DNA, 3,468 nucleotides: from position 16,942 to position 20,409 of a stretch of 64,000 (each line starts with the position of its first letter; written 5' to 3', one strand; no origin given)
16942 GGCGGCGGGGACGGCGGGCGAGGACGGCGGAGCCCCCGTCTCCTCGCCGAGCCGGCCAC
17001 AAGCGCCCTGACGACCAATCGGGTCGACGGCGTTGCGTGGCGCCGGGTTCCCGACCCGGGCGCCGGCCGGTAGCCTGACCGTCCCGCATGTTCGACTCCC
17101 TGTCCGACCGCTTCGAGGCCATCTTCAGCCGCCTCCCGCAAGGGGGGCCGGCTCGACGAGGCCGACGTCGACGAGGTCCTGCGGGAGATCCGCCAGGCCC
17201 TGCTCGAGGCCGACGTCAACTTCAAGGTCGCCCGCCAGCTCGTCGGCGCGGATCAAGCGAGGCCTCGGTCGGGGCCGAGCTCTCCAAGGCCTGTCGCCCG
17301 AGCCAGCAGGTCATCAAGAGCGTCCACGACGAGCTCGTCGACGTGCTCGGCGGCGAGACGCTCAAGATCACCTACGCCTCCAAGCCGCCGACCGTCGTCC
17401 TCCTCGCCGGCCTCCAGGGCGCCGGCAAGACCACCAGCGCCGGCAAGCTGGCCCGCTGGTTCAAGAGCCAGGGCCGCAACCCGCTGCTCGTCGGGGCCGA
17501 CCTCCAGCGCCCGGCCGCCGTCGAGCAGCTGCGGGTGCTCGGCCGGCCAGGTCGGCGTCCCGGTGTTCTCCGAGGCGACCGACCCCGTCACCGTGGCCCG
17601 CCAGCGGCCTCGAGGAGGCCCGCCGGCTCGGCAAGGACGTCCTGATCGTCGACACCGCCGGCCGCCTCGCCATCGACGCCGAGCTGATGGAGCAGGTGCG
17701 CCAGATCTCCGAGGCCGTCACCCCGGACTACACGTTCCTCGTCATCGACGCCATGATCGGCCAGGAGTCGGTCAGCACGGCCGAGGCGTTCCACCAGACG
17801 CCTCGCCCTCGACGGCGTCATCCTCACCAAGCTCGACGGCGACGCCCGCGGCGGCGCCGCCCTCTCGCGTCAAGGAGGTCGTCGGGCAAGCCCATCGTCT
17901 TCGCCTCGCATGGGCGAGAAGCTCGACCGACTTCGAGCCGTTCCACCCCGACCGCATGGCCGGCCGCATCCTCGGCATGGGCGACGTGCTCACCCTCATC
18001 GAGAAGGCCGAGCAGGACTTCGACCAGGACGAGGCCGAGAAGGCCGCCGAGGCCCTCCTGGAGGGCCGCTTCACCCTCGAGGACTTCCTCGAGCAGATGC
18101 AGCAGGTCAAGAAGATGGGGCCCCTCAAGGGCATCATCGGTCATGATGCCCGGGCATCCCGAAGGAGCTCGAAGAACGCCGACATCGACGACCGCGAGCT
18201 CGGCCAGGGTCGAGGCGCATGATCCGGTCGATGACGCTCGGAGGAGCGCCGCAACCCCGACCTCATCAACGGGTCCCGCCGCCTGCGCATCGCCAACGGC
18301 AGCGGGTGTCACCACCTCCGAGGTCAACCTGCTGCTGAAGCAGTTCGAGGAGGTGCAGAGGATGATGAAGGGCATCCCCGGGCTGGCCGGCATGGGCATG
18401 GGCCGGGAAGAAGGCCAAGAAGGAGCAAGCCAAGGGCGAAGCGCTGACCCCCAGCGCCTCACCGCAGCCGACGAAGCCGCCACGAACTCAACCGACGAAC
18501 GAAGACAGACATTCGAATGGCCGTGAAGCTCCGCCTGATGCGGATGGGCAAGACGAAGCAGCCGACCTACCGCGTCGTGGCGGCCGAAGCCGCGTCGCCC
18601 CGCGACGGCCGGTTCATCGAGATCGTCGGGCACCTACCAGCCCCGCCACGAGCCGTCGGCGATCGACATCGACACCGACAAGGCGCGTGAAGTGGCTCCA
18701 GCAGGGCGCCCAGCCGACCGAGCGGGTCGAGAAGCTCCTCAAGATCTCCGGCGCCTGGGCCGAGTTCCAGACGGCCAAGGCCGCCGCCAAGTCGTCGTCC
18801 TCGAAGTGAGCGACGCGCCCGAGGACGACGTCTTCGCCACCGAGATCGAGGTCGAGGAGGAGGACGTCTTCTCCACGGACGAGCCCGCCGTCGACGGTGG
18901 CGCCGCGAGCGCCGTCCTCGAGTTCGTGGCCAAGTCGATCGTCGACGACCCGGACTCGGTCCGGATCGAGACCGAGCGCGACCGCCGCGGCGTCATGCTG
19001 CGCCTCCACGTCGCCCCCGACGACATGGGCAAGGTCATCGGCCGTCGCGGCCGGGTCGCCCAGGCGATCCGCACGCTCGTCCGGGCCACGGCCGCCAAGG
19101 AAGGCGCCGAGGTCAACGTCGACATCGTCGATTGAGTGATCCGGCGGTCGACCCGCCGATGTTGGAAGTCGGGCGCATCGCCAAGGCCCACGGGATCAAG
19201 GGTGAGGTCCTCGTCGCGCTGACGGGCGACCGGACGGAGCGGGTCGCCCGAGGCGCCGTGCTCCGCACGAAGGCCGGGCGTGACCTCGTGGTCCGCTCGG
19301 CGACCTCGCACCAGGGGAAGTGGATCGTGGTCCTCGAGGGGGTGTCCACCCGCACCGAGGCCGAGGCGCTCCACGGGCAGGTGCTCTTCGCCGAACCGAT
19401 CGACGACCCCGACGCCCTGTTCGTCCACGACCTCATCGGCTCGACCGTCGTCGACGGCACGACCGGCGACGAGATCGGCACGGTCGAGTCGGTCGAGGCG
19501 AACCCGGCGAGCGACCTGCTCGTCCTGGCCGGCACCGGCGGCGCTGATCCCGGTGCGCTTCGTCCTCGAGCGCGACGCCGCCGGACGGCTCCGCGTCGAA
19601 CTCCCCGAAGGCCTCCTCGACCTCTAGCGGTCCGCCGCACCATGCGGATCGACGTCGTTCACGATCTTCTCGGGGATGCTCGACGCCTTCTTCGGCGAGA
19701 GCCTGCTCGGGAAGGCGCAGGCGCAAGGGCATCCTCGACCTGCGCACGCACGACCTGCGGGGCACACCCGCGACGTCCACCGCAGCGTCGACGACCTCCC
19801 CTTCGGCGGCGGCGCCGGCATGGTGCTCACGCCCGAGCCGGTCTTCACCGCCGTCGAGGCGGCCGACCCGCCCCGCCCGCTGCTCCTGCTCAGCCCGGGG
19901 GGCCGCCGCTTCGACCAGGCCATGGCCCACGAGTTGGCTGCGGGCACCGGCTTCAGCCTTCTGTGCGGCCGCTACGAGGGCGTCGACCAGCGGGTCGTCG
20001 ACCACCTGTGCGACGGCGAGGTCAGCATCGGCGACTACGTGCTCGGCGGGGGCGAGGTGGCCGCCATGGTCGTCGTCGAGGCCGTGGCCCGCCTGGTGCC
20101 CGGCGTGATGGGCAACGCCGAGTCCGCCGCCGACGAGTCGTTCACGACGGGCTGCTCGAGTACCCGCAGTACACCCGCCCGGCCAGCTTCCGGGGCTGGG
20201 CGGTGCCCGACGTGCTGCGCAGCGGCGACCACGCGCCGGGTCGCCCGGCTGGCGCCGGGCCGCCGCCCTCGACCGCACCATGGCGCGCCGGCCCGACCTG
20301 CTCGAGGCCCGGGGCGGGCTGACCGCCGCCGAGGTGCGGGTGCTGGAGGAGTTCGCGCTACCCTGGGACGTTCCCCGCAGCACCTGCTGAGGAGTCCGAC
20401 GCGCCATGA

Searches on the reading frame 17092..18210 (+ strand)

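Call 45: search_protein_families(library=pfam, proteins=[window:17092-18210:+], max_evalue=0.00001)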
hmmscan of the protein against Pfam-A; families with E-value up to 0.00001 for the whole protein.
window:17092-18210:+ (373 aa): 1 family
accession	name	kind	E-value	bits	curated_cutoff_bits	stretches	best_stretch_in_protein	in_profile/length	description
PF02881.24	SRP54_N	-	3.2e-11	43.7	22.4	1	16-51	13-48/75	SRP54-type protein, helical bundle domain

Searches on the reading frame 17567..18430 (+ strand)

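Call 45: search_protein_families(library=pfam, proteins=[window:17567-18430:+], max_evalue=0.00001)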
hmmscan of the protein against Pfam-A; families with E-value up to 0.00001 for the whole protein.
window:17567-18430:+ (288 aa): 1 family
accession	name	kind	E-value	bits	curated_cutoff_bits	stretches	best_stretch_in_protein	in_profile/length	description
PF00448.28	SRP54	-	2.4e-17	63.7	22.7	1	12-78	73-139/196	SRP54-type protein, GTPase domain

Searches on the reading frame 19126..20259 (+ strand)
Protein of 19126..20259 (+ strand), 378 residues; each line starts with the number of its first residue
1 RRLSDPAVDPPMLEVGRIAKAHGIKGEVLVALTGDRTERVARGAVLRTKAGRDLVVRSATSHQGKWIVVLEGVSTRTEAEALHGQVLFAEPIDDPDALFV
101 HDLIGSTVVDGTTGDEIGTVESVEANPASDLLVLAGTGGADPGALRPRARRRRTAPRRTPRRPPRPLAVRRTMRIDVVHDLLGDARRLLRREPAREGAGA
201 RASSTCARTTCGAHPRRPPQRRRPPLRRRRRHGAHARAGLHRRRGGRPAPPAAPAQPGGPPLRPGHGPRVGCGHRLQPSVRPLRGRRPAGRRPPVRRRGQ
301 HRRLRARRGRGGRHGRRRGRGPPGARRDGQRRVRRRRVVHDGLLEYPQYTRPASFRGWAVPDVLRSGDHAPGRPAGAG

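Call 45: search_protein_families(library=pfam, proteins=[window:19126-20259:+], max_evalue=0.00001)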
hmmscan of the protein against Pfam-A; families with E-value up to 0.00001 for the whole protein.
window:19126-20259:+ (378 aa): 1 family
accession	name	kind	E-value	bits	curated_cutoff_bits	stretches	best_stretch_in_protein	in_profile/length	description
PF01782.24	RimM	-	2.3e-15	57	23.5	1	15-89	2-80/84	RimM N-terminal domain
